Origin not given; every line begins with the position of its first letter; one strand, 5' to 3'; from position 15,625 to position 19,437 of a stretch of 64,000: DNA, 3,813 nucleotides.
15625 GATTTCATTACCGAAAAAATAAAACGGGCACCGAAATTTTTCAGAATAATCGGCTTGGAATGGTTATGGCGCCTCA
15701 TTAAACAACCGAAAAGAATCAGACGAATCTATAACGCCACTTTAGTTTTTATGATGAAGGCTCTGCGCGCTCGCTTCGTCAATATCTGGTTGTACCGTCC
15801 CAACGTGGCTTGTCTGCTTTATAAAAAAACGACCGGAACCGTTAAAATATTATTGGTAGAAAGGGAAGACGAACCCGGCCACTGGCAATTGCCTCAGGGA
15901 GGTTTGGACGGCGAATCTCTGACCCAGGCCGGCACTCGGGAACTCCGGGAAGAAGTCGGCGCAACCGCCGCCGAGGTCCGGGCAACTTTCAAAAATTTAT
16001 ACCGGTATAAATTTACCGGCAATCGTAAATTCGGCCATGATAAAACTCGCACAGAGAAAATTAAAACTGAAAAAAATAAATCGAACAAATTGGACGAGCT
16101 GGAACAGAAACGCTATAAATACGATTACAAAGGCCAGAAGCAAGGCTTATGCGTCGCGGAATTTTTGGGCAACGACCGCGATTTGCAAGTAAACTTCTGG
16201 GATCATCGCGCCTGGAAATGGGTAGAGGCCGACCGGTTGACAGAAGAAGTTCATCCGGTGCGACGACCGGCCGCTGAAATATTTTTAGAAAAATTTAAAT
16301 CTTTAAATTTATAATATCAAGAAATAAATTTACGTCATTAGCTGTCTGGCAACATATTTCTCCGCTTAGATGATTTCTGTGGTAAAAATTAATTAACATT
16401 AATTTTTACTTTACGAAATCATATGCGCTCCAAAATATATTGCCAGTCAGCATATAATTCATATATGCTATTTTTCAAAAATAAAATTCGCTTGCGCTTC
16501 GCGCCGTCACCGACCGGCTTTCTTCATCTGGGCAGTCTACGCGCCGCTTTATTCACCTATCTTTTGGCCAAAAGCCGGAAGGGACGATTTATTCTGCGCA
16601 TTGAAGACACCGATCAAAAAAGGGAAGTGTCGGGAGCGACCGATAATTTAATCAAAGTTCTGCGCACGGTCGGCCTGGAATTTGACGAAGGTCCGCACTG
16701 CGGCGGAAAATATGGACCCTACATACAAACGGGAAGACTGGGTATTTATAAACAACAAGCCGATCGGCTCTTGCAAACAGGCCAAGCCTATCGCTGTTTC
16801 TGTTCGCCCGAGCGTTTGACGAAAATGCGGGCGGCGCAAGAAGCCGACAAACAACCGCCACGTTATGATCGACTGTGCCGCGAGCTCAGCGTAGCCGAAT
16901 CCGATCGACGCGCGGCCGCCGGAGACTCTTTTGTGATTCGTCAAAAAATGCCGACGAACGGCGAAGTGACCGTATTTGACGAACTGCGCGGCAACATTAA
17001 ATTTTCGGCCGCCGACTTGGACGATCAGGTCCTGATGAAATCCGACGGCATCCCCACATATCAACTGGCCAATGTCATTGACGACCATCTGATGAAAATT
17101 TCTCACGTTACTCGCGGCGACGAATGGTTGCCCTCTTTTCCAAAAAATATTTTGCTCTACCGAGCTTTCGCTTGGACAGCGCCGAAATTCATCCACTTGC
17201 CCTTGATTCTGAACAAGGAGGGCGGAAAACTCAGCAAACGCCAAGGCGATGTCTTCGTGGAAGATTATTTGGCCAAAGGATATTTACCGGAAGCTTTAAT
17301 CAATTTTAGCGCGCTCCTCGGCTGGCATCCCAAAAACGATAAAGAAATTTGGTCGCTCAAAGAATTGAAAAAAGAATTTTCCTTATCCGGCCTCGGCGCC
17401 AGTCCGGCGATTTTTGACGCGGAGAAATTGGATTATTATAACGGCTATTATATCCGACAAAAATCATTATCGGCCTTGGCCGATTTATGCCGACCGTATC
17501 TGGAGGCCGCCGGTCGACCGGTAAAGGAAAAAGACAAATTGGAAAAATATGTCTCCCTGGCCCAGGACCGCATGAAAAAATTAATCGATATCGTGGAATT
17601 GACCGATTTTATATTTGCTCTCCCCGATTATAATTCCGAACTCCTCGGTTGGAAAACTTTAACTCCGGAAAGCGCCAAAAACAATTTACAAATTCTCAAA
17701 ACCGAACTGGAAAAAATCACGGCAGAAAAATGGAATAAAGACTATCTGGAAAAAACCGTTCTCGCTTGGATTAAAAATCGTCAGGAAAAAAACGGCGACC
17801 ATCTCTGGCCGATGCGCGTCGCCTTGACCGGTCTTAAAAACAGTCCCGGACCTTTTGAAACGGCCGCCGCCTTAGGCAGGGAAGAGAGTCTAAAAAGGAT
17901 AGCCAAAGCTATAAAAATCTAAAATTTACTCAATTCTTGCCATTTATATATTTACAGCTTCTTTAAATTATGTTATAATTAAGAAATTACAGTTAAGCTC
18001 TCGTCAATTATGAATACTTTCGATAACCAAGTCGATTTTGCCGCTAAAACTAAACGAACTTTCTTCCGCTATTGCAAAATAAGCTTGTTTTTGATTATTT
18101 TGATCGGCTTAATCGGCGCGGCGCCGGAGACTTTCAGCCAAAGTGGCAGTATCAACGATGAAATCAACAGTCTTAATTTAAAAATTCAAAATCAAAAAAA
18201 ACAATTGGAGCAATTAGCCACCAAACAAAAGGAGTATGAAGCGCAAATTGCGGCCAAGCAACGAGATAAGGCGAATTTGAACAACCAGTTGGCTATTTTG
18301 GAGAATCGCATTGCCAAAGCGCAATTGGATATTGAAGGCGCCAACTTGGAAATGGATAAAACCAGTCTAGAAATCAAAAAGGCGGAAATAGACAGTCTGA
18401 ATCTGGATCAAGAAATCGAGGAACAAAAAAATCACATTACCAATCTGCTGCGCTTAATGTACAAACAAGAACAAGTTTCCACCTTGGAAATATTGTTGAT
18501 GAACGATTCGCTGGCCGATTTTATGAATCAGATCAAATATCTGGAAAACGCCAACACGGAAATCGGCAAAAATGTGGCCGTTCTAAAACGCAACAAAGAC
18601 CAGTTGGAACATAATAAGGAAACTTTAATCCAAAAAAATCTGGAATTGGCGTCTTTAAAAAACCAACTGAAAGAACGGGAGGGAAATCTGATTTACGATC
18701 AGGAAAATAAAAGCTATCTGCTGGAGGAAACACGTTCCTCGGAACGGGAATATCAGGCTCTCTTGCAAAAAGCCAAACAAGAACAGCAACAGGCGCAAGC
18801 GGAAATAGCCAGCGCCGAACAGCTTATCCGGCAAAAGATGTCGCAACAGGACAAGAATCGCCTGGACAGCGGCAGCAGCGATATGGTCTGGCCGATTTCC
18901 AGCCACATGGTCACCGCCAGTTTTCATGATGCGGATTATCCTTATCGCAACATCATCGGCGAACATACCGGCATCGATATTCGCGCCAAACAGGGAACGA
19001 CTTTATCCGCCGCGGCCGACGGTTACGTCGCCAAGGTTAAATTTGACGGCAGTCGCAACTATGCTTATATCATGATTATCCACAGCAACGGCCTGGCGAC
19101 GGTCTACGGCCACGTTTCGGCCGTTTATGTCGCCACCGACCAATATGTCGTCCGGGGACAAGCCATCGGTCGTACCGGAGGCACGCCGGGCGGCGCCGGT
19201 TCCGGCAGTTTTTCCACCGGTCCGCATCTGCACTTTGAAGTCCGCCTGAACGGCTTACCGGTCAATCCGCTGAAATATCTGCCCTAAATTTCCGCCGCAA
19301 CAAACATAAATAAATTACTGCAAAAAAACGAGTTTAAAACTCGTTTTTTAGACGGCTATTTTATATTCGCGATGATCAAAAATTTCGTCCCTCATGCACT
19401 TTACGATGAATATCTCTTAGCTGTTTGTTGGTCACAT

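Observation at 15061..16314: Single ORF fusing a TagA/WecG-type glycosyltransferase to an RppH-like Nudix hydrolase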

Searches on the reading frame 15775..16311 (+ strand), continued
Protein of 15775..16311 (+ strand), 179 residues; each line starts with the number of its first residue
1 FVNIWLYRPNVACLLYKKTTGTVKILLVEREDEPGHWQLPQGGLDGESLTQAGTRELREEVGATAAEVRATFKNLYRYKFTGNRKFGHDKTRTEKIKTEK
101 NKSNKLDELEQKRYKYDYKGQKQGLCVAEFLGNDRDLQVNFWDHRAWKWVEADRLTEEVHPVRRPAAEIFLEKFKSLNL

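Call 59: search_protein_families(library=pfam, proteins=[L094:3464-4444:+, L081:1217-1969:+, L135:3953-4456:+, L109:3084-3527:+], max_evalue=0.01)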
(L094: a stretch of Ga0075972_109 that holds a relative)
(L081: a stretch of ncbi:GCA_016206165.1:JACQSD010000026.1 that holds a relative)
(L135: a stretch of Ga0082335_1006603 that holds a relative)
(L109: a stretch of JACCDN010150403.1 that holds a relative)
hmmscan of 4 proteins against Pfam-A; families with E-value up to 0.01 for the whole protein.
L094:3464-4444:+ (327 aa): 4 families
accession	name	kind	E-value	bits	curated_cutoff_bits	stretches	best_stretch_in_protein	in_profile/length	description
PF00293.34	NUDIX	-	1.1e-22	80.9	21.1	1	180-303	1-119/134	NUDIX domain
PF02834.22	LigT_PEase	-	9.7e-16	58.2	23.3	2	16-88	14-86/87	LigT like Phosphoesterase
PF13563.12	2_5_RNA_ligase2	-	1.9e-06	28.5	27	1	10-154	2-147/152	2'-5' RNA ligase superfamily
PF14815.12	NUDIX_4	-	0.0042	17.3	35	0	188-253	4-66/113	NUDIX domain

L081:1217-1969:+ (251 aa): 1 family
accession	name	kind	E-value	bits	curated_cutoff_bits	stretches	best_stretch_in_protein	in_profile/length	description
PF03808.19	Glyco_tran_WecG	-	1.3e-54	185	27.4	1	58-230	1-167/168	Glycosyl transferase WecG/TagA/CpsF family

L135:3953-4456:+ (168 aa): 3 families
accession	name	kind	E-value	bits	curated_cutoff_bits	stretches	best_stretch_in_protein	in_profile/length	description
PF00293.34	NUDIX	-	4.6e-20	72.4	21.1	1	18-148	2-125/134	NUDIX domain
PF22327.2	Nudt16-like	-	0.00059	20.2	27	1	25-83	17-74/161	U8 snoRNA-decapping enzyme-like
PF14815.12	NUDIX_4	-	0.0014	18.9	35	1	23-76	2-54/113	NUDIX domain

L109:3084-3527:+ (148 aa): 3 families
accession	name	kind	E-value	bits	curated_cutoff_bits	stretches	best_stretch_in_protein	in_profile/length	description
PF00293.34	NUDIX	-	2.6e-18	66.8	21.1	1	1-133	1-132/134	NUDIX domain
PF14815.12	NUDIX_4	-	9.2e-05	22.7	35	1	7-69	2-65/113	NUDIX domain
PF22327.2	Nudt16-like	-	0.0021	18.4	27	1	31-62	37-69/161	U8 snoRNA-decapping enzyme-like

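Call 61: search_protein_families(library=ncbifam, proteins=[P0167, P0179, L094:3464-4444:+, P0175], max_evalue=0.00001)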
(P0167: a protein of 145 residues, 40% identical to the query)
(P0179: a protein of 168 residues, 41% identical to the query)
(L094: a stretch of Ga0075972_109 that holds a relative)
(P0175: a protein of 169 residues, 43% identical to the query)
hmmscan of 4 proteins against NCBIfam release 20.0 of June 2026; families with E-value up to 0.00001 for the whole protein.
P0167 (145 aa): 14 families
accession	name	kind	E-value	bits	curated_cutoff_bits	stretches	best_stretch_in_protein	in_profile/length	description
NF001938.0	PRK00714.1-5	equivalog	2.3e-29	102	116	1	4-142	10-165/172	RNA pyrophosphohydrolase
NF001936.0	PRK00714.1-3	equivalog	8.9e-27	93.9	118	1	3-140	3-146/155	RNA pyrophosphohydrolase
NF001937.0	PRK00714.1-4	equivalog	4.4e-23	81.7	139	1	5-143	6-151/161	RNA pyrophosphohydrolase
NF001935.0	PRK00714.1-2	equivalog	2.4e-21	76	259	1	5-143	6-151/183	RNA pyrophosphohydrolase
NF001934.0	PRK00714.1-1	equivalog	2.5e-20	72.6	241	1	5-143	6-151/176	RNA pyrophosphohydrolase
TIGR00586.1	mutt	equivalog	2.3e-10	40.6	97.9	1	11-63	9-63/129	8-oxo-dGTP diphosphatase MutT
NF006530.0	PRK08999.1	equivalog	2.5e-10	39.9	245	1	10-77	9-78/315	Nudix family hydrolase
NF006961.0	PRK09438.1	equivalog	1.8e-09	37.2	103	1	13-129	14-134/151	dihydroneopterin triphosphate diphosphatase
NF012016.0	PRK15472.1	equivalog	1.2e-08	34.8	95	1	14-124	10-122/141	nucleoside triphosphatase NudI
NF001299.0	PRK00241.1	equivalog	2.2e-07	30.6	158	1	4-61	132-188/263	NAD(+) diphosphatase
NF008044.0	PRK10776.1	equivalog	2.3e-07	30.7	148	1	11-65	8-64/130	8-oxo-dGTP diphosphatase MutT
NF002995.0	PRK03759.1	equivalog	1.3e-06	28.2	127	1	14-128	42-154/185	isopentenyl-diphosphate Delta-isomerase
NF007834.0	PRK10546.1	equivalog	1.5e-06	28.1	156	1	11-62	7-60/135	pyrimidine (deoxy)nucleoside triphosphate diphosphatase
NF008736.0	PRK11762.1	equivalog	6.4e-06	25.8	169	1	15-67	55-111/186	ADP compounds hydrolase NudE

P0179 (168 aa): 14 families
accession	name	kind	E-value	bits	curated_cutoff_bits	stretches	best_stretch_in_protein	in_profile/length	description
NF001934.0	PRK00714.1-1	equivalog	6.8e-24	84.2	241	1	17-151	6-135/176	RNA pyrophosphohydrolase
NF001938.0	PRK00714.1-5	equivalog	1.7e-23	82.8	116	1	14-153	8-158/172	RNA pyrophosphohydrolase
NF001937.0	PRK00714.1-4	equivalog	4.6e-22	78.4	139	1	16-161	5-151/161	RNA pyrophosphohydrolase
NF001936.0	PRK00714.1-3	equivalog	6.5e-20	71.6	118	1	16-152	4-140/155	RNA pyrophosphohydrolase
NF001935.0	PRK00714.1-2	equivalog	1.3e-19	70.4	259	1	16-116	5-103/183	RNA pyrophosphohydrolase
NF006530.0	PRK08999.1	equivalog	1.8e-11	43.7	245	1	22-89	8-79/315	Nudix family hydrolase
TIGR00586.1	mutt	equivalog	2e-10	40.8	97.9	1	24-96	10-88/129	8-oxo-dGTP diphosphatase MutT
NF008044.0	PRK10776.1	equivalog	4e-09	36.5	148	1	26-87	11-75/130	8-oxo-dGTP diphosphatase MutT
NF007834.0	PRK10546.1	equivalog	8.4e-09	35.3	156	1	21-74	5-61/135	pyrimidine (deoxy)nucleoside triphosphate diphosphatase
NF006961.0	PRK09438.1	equivalog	7e-08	32.1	103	1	20-74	8-63/151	dihydroneopterin triphosphate diphosphatase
TIGR02705.1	nudix_YtkD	equivalog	7.8e-08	32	154.4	1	7-80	11-82/156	RNA deprotection pyrophosphohydrolase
NF012016.0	PRK15472.1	equivalog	3.3e-07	30.1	95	1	22-81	6-68/141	nucleoside triphosphatase NudI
NF001299.0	PRK00241.1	equivalog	4.7e-07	29.5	158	1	22-77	137-193/263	NAD(+) diphosphatase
NF041652.1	Nud_hyd_Dein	equivalog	1.9e-06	28.2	200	1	24-75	18-75/152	Nudix hydrolase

L094:3464-4444:+ (327 aa): 13 families
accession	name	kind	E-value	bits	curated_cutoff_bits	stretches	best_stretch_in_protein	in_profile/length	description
NF001938.0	PRK00714.1-5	equivalog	5.7e-29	100.7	116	1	176-322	7-169/172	RNA pyrophosphohydrolase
TIGR02258.1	2_5_ligase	equivalog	2.7e-24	86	65.7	1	1-171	1-179/180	RNA 2',3'-cyclic phosphodiesterase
NF001936.0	PRK00714.1-3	equivalog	9.6e-23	80.8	118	1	177-319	2-149/155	RNA pyrophosphohydrolase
NF001937.0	PRK00714.1-4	equivalog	4.2e-19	68.7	139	1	178-324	4-156/161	RNA pyrophosphohydrolase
NF001935.0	PRK00714.1-2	equivalog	5.4e-19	68.4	259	1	178-324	4-156/183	RNA pyrophosphohydrolase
NF001934.0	PRK00714.1-1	equivalog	2.2e-18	66.3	241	1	178-319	4-151/176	RNA pyrophosphohydrolase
NF006961.0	PRK09438.1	equivalog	1.6e-11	43.9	103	1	180-305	6-134/151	dihydroneopterin triphosphate diphosphatase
NF011704.0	PRK15124.1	equivalog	3.5e-09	36.9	184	1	2-173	6-175/176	RNA 2',3'-cyclic phosphodiesterase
NF012016.0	PRK15472.1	equivalog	4.4e-08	32.9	95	1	187-303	7-125/141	nucleoside triphosphatase NudI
TIGR00586.1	mutt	equivalog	1e-07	32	97.9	1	189-256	12-80/129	8-oxo-dGTP diphosphatase MutT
NF008044.0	PRK10776.1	equivalog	2.9e-07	30.4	148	1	189-248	11-73/130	8-oxo-dGTP diphosphatase MutT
NF006530.0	PRK08999.1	equivalog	4.5e-07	29.2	245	1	188-250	11-77/315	Nudix family hydrolase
NF041652.1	Nud_hyd_Dein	equivalog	6.4e-06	26.5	200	0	187-241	18-77/152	Nudix hydrolase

P0175 (169 aa): 14 families
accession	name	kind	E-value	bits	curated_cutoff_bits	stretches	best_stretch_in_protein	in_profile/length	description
NF001938.0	PRK00714.1-5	equivalog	2.8e-35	121.2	116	1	17-159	11-167/172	RNA pyrophosphohydrolase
NF001934.0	PRK00714.1-1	equivalog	8.1e-33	113.3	241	1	15-165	4-158/176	RNA pyrophosphohydrolase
NF001937.0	PRK00714.1-4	equivalog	1.8e-31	109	139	1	15-161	4-154/161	RNA pyrophosphohydrolase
NF001936.0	PRK00714.1-3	equivalog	6.5e-30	104.1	118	1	17-158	5-149/155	RNA pyrophosphohydrolase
NF001935.0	PRK00714.1-2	equivalog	5.6e-27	94.4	259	1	15-158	4-151/183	RNA pyrophosphohydrolase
NF006530.0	PRK08999.1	equivalog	1.3e-12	47.4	245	1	20-87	7-77/315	Nudix family hydrolase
TIGR00586.1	mutt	equivalog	7.5e-12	45.4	97.9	1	23-77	9-66/129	8-oxo-dGTP diphosphatase MutT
NF008044.0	PRK10776.1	equivalog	6.5e-10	39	148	1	23-77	8-65/130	8-oxo-dGTP diphosphatase MutT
NF006961.0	PRK09438.1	equivalog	2.2e-09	37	103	1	22-76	11-68/151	dihydroneopterin triphosphate diphosphatase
NF007834.0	PRK10546.1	equivalog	3.8e-09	36.5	156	1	22-74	6-61/135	pyrimidine (deoxy)nucleoside triphosphate diphosphatase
TIGR02705.1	nudix_YtkD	equivalog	2.9e-07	30.1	154.4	1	44-77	46-79/156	RNA deprotection pyrophosphohydrolase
NF052459.1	OxoGTPPhMutT1Mycb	equivalog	1.6e-06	27.4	475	1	31-75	18-61/292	8-oxo-(d)GTP phosphatase MutT1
NF012016.0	PRK15472.1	equivalog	1.7e-06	27.8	95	1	25-141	10-125/141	nucleoside triphosphatase NudI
NF041652.1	Nud_hyd_Dein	equivalog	6e-06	26.6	200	1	24-74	18-74/152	Nudix hydrolase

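Call 71: search_protein_families(library=pfam, proteins=[P0164, P0189, P0218, P0230, P0237, P0245, P0177, P0262, P0163, P0194], max_evalue=0.001)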
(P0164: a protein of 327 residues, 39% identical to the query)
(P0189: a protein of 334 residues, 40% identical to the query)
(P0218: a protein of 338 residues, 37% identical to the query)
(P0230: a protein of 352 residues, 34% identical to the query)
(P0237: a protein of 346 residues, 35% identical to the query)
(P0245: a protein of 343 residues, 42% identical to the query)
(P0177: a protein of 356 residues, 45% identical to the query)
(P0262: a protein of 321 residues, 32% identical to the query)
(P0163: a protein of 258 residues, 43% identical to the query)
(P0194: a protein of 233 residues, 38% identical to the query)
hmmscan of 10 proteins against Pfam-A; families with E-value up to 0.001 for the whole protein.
P0164 (327 aa): 3 families
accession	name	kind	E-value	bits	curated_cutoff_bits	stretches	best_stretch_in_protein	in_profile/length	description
PF00293.34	NUDIX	-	1.1e-22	80.9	21.1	1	180-303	1-119/134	NUDIX domain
PF02834.22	LigT_PEase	-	1.1e-15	58.1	23.3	1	16-88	14-86/87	LigT like Phosphoesterase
PF13563.12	2_5_RNA_ligase2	-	4.6e-06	27.2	27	1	10-134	2-121/152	2'-5' RNA ligase superfamily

P0189 (334 aa): 3 families
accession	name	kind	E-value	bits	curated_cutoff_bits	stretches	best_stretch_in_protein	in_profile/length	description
PF00293.34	NUDIX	-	9.4e-22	77.9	21.1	1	184-316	2-128/134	NUDIX domain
PF02834.22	LigT_PEase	-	1.9e-18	66.9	23.3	1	9-90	3-85/87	LigT like Phosphoesterase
PF13563.12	2_5_RNA_ligase2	-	5.7e-10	39.9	27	1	23-156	11-146/152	2'-5' RNA ligase superfamily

P0218 (338 aa): 3 families
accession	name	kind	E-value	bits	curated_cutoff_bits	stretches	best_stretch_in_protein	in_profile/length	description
PF00293.34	NUDIX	-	8.5e-19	68.3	21.1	1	184-312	2-120/134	NUDIX domain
PF02834.22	LigT_PEase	-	3.3e-12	46.8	23.3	1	34-83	25-74/87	LigT like Phosphoesterase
PF13563.12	2_5_RNA_ligase2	-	0.00013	22.5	27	1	44-162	26-148/152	2'-5' RNA ligase superfamily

P0230 (352 aa): 3 families
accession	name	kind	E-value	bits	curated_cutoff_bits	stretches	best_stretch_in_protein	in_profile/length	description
PF00293.34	NUDIX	-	6.7e-19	68.7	21.1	1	203-334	2-126/134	NUDIX domain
PF02834.22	LigT_PEase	-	5e-14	52.7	23.3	1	12-83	6-78/87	LigT like Phosphoesterase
PF13563.12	2_5_RNA_ligase2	-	3.5e-08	34.1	27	1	35-131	21-117/152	2'-5' RNA ligase superfamily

P0237 (346 aa): 2 families
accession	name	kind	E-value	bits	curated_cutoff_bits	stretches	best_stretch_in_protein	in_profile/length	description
PF03808.19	Glyco_tran_WecG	-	6.2e-27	94.9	27.4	1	17-180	1-167/168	Glycosyl transferase WecG/TagA/CpsF family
PF00293.34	NUDIX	-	1.4e-19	70.8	21.1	1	203-332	2-131/134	NUDIX domain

P0245 (343 aa): 1 family
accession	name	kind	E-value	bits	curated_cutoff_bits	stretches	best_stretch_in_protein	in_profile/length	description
PF00293.34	NUDIX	-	2.4e-21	76.6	21.1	1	191-327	3-133/134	NUDIX domain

P0177 (356 aa): 2 families
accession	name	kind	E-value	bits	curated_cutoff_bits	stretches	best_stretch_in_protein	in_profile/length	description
PF00293.34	NUDIX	-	3e-18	66.6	21.1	1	207-340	2-129/134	NUDIX domain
PF02834.22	LigT_PEase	-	5.2e-16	59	23.3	1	31-111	1-82/87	LigT like Phosphoesterase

P0262 (321 aa): 1 family
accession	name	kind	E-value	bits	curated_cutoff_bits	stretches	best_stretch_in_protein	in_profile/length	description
PF00293.34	NUDIX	-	3.4e-25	89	21.1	1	139-226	2-92/134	NUDIX domain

P0163 (258 aa): 4 families
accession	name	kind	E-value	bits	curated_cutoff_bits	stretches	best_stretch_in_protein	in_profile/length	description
PF01035.26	DNA_binding_1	-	7.7e-28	96.6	27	1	163-241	5-81/81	6-O-methylguanine DNA methyltransferase, DNA binding domain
PF00293.34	NUDIX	-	1.1e-20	74.5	21.1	1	8-139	2-132/134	NUDIX domain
PF14815.12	NUDIX_4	-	0.00086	19.5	35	0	14-70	3-58/113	NUDIX domain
PF22327.2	Nudt16-like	-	0.0009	19.7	27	0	33-68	33-70/161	U8 snoRNA-decapping enzyme-like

P0194 (233 aa): 1 family
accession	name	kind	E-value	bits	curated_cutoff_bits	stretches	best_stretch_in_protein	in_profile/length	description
PF00293.34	NUDIX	-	5.1e-22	78.8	21.1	1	80-211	3-125/134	NUDIX domain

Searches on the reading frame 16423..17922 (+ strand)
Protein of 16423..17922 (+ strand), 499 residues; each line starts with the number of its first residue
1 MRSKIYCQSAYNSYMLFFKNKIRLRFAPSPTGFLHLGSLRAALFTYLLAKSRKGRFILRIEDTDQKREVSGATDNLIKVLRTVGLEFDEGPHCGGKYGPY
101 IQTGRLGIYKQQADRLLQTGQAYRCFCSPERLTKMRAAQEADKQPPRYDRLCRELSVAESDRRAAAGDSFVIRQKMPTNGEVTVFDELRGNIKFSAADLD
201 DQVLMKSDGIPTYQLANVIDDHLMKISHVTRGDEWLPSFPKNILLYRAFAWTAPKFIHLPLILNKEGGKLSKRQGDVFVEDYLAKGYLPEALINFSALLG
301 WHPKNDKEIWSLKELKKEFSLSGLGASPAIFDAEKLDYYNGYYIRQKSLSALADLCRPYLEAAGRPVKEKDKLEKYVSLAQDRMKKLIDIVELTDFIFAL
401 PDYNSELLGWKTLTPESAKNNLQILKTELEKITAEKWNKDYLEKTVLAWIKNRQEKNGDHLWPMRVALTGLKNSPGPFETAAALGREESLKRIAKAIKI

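Call 15: search_protein_families(library=pfam, proteins=[window:16423-17922:+], max_evalue=0.001)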
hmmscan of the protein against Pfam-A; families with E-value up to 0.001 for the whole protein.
window:16423-17922:+ (499 aa): 2 families
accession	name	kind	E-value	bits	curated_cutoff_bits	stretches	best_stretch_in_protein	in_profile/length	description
PF00749.27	tRNA-synt_1c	-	5.3e-96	321.7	23.4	1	21-337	1-313/314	tRNA synthetases class I (E and Q), catalytic domain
PF19269.4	Anticodon_2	-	1.5e-32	113.3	23.6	1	352-497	2-141/141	Anticodon binding domain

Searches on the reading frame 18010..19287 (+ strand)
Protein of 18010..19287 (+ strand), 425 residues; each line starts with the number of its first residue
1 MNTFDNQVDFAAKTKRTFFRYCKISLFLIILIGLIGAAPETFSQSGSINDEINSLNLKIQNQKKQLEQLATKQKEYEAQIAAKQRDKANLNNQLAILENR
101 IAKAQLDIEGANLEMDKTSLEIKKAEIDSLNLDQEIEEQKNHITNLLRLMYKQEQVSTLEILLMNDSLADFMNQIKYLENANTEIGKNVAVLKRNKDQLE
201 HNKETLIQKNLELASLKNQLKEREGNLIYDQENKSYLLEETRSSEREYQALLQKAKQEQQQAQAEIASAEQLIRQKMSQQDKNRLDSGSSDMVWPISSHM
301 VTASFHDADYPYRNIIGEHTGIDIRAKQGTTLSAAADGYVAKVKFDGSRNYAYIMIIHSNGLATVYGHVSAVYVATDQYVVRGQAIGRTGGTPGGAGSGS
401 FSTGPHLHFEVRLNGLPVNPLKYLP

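Call 15: search_protein_families(library=pfam, proteins=[window:18010-19287:+], max_evalue=0.001)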
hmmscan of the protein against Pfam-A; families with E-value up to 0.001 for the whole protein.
window:18010-19287:+ (425 aa): 1 family
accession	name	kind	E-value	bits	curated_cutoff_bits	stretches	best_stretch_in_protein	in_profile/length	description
PF01551.29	Peptidase_M23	-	2.9e-24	85.5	28.7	1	318-420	2-96/96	Peptidase family M23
